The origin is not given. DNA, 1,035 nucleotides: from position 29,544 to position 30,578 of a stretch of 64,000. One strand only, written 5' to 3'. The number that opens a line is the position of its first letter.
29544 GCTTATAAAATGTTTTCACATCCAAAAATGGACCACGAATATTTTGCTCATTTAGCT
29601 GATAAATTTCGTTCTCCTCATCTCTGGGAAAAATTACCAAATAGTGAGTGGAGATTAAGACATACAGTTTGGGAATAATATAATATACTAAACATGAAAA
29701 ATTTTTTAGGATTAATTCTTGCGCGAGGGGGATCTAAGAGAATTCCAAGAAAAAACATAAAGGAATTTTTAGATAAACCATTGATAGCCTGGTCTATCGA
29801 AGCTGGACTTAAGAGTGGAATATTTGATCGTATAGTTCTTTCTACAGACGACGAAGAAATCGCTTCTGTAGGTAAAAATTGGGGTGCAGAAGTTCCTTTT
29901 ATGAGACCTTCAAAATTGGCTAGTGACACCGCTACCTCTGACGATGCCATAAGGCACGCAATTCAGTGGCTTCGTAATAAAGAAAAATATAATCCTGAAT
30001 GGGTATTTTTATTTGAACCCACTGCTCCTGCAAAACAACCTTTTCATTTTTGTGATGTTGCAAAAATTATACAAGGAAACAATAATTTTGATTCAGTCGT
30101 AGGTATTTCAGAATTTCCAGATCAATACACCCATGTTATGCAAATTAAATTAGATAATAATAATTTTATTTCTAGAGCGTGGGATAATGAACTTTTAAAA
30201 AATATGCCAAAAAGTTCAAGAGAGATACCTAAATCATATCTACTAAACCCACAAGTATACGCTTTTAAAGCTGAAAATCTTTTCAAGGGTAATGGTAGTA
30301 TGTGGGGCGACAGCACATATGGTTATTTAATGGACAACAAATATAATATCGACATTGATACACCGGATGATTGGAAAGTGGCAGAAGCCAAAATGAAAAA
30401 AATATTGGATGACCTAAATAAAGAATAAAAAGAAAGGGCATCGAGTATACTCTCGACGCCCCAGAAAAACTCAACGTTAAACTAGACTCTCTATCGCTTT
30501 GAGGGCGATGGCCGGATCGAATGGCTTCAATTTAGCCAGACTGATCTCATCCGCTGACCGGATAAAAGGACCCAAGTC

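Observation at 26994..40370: Nonulosonic-acid (legionaminic/pseudaminic-type) pathway plus an acetamidino-forming trio, with two CMP-sugar synthetases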

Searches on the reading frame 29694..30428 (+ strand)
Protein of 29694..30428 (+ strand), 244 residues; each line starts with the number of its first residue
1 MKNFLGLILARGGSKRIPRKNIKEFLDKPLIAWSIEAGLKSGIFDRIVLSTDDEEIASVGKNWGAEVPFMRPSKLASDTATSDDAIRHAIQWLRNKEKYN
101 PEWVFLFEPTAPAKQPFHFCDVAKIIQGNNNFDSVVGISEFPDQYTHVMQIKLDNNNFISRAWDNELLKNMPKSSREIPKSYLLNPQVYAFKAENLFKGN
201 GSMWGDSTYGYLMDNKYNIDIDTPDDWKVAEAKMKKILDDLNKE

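Call 3: search_protein_families(library=pfam, proteins=[window:29694-30428:+])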
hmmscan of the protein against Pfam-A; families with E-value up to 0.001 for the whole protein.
window:29694-30428:+ (244 aa): 1 family
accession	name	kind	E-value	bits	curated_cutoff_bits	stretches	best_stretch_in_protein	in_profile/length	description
PF02348.25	CTP_transf_3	-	1.4e-22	81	22.6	1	6-87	2-82/217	Cytidylyltransferase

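Call 5: search_protein_families(library=ncbifam, proteins=[window:29694-30428:+], max_evalue=0.00001)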
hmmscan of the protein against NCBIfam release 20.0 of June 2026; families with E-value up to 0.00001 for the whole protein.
window:29694-30428:+ (244 aa): 5 families
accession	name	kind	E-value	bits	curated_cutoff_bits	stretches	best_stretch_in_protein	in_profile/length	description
TIGR03584.1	PseF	equivalog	2.9e-50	171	205.7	1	6-235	2-221/222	pseudaminic acid cytidylyltransferase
NF003952.0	PRK05450.1-5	subfamily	1.9e-11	43.6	193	1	3-78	2-76/250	3-deoxy-manno-octulosonate cytidylyltransferase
NF003950.0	PRK05450.1-3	subfamily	5.5e-11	42.3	234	1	5-88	4-86/248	3-deoxy-manno-octulosonate cytidylyltransferase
NF009905.0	PRK13368.1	subfamily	7.3e-09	35.3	255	1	4-67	3-66/243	3-deoxy-manno-octulosonate cytidylyltransferase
TIGR00466.1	kdsB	equivalog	5.7e-07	29.2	155.2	1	4-71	3-69/241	3-deoxy-manno-octulosonate cytidylyltransferase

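Call 28: search_solved_structures(query=window:29694-30428:+, max_evalue=0.00001)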
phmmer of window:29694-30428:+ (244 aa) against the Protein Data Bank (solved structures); distinct sequences matched with E-value up to 0.00001: 8.
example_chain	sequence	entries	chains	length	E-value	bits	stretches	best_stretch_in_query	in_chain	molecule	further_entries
9ftb_A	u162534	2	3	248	2.4e-40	141.9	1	5-231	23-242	NeuA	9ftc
6ifd_A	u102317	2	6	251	2.5e-32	115.6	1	3-235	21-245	CMP-N-acetylneuraminate Synthetase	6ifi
1eyr_A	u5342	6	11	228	1.1e-21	80.8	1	4-231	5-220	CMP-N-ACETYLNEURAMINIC ACID SYNTHETASE | N-acylneuraminate cytidylyltransferase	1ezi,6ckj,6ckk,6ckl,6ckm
1qwj_A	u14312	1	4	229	1.6e-21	80.2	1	5-234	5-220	cytidine monophospho-N-acetylneuraminic acid synthetase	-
9t4z_A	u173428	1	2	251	9e-15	58.1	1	5-87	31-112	PpNeuA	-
2y6p_A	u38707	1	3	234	1.3e-07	34.7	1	7-78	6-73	3-DEOXY-MANNO-OCTULOSONATE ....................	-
3duv_A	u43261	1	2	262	3.7e-07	33.2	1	4-69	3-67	3-deoxy-manno-octulosonate cytidylyltransferase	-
1vh3_A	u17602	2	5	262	3.7e-07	33.2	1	4-69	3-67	3-deoxy-manno-octulosonate cytidylyltransferase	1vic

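Call 38: find_homologous_proteins(query=window:29694-30428:+, max_evalue=1e-20)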
Query window:29694-30428:+ (244 aa): 7949 proteins with E <= 1e-20 among 8000 candidates; the best 120 are listed.
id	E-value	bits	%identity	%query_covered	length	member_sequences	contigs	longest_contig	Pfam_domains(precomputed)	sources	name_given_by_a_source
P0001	3.2e-150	517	93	100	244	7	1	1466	PF02348.26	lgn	-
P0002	1.2e-125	436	78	100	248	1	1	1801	PF02348.26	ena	-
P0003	1.5e-121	423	77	97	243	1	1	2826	PF02348.26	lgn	-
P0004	1.0e-120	420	76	98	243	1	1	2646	PF02348.26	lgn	-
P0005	5.2e-119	414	76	96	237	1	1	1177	PF02348.26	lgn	-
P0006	2.5e-117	409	73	98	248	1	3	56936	PF02348.26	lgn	-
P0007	1.3e-116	406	70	100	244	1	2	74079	PF02348.26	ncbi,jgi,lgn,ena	-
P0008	1.3e-115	403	72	98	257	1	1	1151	PF02348.26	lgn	-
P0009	1.0e-114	400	71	98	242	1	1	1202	PF02348.26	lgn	-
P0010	2.0e-107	376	68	98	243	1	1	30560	PF02348.26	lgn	-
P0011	2.0e-95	337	58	98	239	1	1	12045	PF02348.26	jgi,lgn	-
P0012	7.5e-90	319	55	98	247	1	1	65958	PF02348.26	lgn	-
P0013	1.1e-89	318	56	97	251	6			PF02348.26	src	-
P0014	2.9e-89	317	54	93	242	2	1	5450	PF02348.26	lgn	-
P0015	1.5e-88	315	54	97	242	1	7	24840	PF02348.26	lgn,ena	-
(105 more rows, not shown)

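Call 39: find_encoding_contigs(protein=P0007, flank=10000, max_places=2)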
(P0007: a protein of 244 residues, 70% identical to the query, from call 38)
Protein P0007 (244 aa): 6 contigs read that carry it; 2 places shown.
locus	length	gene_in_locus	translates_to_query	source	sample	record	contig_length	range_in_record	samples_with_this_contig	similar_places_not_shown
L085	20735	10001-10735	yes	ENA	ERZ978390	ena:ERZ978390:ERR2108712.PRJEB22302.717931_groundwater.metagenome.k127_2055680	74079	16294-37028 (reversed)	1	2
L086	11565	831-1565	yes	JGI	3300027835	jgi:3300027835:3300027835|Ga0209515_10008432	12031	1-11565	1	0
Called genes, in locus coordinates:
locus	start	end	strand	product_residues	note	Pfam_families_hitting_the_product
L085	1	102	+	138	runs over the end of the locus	PF22296:bAvd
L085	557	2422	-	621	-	-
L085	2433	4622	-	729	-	PF04932:Wzy_C, PF23914:TPR_CcmH_CycH (faint), PF07719:TPR_2 (faint), PF13181:TPR_8 (faint), PF13428:TPR_14 (faint), PF13432:TPR_16 (faint), PF13414:TPR_11 (faint), PF14559:TPR_19 (weak), +1 more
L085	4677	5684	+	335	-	PF01370:Epimerase, PF04321:RmlD_sub_bind, PF16363:GDP_Man_Dehyd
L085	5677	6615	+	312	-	PF01370:Epimerase, PF04321:RmlD_sub_bind (weak), PF16363:GDP_Man_Dehyd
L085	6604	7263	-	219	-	PF13489:Methyltransf_23 (weak), PF05148:Methyltransf_8, PF08241:Methyltransf_11, PF13649:Methyltransf_25 (weak), PF13847:Methyltransf_31 (weak)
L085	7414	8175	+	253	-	PF00977:His_biosynth, PF01207:Dus (faint)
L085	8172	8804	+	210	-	PF00117:GATase, PF07685:GATase_3 (weak), PF01174:SNO (faint), PF07722:Peptidase_C26 (faint)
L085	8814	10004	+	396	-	-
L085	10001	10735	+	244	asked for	PF02348:CTP_transf_3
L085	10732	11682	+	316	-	-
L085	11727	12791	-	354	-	-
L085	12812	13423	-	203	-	PF00929:RNase_T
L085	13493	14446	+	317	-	PF04055:Radical_SAM (weak)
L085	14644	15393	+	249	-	PF00535:Glycos_transf_2, PF10111:Glyco_tranf_2_2 (weak), PF13641:Glyco_tranf_2_3, PF00535:Glycos_transf_2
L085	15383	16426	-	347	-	PF01073:3Beta_HSD, PF01370:Epimerase, PF02719:Polysacc_synt_2, PF04321:RmlD_sub_bind, PF05368:NmrA, PF16363:GDP_Man_Dehyd, PF07993:NAD_binding_4, PF13460:NAD_binding_10, +1 more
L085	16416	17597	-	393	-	PF00266:Aminotran_5 (weak), PF00155:Aminotran_1_2, PF01041:DegT_DnrJ_EryC1, PF01053:Cys_Met_Meta_PP (weak), PF01212:Beta_elim_lyase (weak)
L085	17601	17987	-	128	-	PF25084:LbH_EIF2B (faint), PF25087:GMPPB_C (faint), PF00132:Hexapep, PF14602:Hexapep_2 (weak)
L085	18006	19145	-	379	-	PF02350:Epimerase_2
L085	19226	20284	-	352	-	PF03102:NeuB, PF08666:SAF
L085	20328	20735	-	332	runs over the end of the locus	PF01408:GFO_IDH_MocA, PF22725:GFO_IDH_MocA_C3, PF02894:GFO_IDH_MocA_C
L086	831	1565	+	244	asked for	PF02348:CTP_transf_3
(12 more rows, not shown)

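Call 40: find_encoding_contigs(protein=P0006, flank=10000, max_places=2)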
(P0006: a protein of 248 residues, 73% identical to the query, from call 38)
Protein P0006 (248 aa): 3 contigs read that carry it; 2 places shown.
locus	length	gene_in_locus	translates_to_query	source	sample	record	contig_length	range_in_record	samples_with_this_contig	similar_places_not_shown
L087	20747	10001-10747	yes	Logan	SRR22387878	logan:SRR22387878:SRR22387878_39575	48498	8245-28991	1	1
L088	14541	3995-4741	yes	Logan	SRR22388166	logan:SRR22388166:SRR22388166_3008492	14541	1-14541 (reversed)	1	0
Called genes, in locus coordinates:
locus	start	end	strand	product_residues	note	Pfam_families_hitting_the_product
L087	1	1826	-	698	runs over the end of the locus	PF00485:PRK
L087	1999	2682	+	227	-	PF00970:FAD_binding_6, PF00175:NAD_binding_1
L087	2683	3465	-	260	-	PF08241:Methyltransf_11, PF01209:Ubie_methyltran (weak), PF13649:Methyltransf_25 (weak), PF13847:Methyltransf_31 (weak)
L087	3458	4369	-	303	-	-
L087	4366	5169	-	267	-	-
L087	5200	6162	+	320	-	PF13489:Methyltransf_23, PF06325:PrmA (weak), PF02353:CMAS, PF13847:Methyltransf_31, PF08241:Methyltransf_11, PF08242:Methyltransf_12, PF13649:Methyltransf_25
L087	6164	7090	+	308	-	PF00535:Glycos_transf_2, PF10111:Glyco_tranf_2_2, PF13641:Glyco_tranf_2_3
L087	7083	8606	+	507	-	PF05159:Capsule_synth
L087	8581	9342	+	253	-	PF00977:His_biosynth, PF01207:Dus (faint), PF02581:TMP-TENI (faint)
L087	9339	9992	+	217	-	PF00117:GATase, PF07685:GATase_3 (faint), PF01174:SNO (faint)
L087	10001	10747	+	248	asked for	PF02348:CTP_transf_3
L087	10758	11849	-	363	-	-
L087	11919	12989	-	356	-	-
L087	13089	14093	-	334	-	PF00108:Thiolase_N (faint), PF08545:ACP_syn_III, PF08541:ACP_syn_III_C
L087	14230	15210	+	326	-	PF04055:Radical_SAM (faint)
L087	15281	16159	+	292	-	PF10111:Glyco_tranf_2_2, PF13641:Glyco_tranf_2_3, PF00535:Glycos_transf_2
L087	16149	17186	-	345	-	PF01073:3Beta_HSD, PF01370:Epimerase, PF02719:Polysacc_synt_2, PF04321:RmlD_sub_bind, PF05368:NmrA, PF16363:GDP_Man_Dehyd, PF07993:NAD_binding_4, PF13460:NAD_binding_10, +1 more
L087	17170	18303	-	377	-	PF01041:DegT_DnrJ_EryC1, PF00266:Aminotran_5 (faint), PF01212:Beta_elim_lyase (faint), PF01053:Cys_Met_Meta_PP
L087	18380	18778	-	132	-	PF25084:LbH_EIF2B (weak), PF00132:Hexapep, PF14602:Hexapep_2 (weak)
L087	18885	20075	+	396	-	-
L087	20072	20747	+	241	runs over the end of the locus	PF02348:CTP_transf_3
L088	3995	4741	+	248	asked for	PF02348:CTP_transf_3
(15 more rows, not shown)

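Call 41: find_encoding_contigs(protein=P0012, flank=10000, max_places=2)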
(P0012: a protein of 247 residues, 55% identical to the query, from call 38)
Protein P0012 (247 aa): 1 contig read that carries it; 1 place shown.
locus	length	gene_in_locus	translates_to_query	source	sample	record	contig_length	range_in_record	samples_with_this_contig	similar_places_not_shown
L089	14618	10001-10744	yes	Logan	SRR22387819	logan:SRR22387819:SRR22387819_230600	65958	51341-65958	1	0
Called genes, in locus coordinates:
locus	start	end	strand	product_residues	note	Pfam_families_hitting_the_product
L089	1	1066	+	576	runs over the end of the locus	PF13522:GATase_6, PF13537:GATase_7, PF00733:Asn_synthase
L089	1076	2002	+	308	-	-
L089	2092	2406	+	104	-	-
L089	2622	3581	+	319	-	-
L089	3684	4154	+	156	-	PF07883:Cupin_2 (faint)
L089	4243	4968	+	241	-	PF02348:CTP_transf_3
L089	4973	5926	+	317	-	PF00389:2-Hacid_dh, PF02826:2-Hacid_dh_C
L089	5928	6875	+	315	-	PF01522:Polysacc_deac_1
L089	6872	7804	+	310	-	PF00685:Sulfotransfer_1, PF13469:Sulfotransfer_3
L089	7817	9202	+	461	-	PF04464:Glyphos_transf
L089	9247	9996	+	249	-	PF01467:CTP_transf_like (weak), PF06414:Zeta_toxin (faint), PF01583:APS_kinase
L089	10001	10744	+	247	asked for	PF02348:CTP_transf_3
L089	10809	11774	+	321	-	-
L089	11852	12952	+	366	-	PF03102:NeuB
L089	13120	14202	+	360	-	PF02350:Epimerase_2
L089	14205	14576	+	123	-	PF00571:CBS (weak)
